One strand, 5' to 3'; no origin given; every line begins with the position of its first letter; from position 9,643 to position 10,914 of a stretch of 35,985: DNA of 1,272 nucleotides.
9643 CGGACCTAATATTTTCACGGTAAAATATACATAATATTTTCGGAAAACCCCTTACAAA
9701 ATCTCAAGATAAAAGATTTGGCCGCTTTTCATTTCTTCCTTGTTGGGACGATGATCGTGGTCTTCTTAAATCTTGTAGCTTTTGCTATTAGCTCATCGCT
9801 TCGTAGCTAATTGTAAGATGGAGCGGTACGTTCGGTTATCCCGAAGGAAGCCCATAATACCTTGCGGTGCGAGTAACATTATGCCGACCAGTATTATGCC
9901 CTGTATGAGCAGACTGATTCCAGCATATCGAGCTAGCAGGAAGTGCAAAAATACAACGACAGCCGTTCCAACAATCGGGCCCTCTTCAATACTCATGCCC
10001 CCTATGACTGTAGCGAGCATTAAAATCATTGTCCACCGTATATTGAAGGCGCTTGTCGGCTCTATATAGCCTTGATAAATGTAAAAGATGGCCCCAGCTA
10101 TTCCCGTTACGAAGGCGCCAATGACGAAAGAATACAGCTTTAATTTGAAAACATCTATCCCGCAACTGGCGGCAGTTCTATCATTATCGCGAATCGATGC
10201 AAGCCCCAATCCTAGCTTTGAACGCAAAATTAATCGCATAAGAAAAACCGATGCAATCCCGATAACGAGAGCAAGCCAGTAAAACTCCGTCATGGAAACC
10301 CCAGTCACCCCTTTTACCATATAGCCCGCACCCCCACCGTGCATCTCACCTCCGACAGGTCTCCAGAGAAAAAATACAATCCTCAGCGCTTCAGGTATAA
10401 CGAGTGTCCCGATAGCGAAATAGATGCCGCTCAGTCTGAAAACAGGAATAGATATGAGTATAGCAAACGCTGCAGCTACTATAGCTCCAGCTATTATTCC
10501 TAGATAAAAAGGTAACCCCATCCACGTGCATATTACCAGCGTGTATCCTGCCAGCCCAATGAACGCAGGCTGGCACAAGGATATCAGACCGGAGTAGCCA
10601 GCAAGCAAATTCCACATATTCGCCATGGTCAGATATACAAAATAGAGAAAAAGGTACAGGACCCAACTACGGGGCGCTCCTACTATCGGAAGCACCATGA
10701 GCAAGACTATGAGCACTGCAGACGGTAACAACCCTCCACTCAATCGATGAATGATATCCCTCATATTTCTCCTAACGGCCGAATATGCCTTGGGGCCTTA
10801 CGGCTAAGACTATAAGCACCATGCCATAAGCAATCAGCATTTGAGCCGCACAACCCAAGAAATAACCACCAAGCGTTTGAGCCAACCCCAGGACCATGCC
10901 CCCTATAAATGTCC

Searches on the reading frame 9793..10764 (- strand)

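Call 6: search_protein_families(library=pfam, proteins=[window:9793-10764:-])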
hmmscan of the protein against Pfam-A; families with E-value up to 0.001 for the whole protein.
window:9793-10764:- (323 aa): 1 family
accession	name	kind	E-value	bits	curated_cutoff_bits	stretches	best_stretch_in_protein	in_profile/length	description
PF02653.21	BPD_transp_2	-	4.9e-31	108.3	26.8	1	37-299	5-268/269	Branched-chain amino acid transport system / permease component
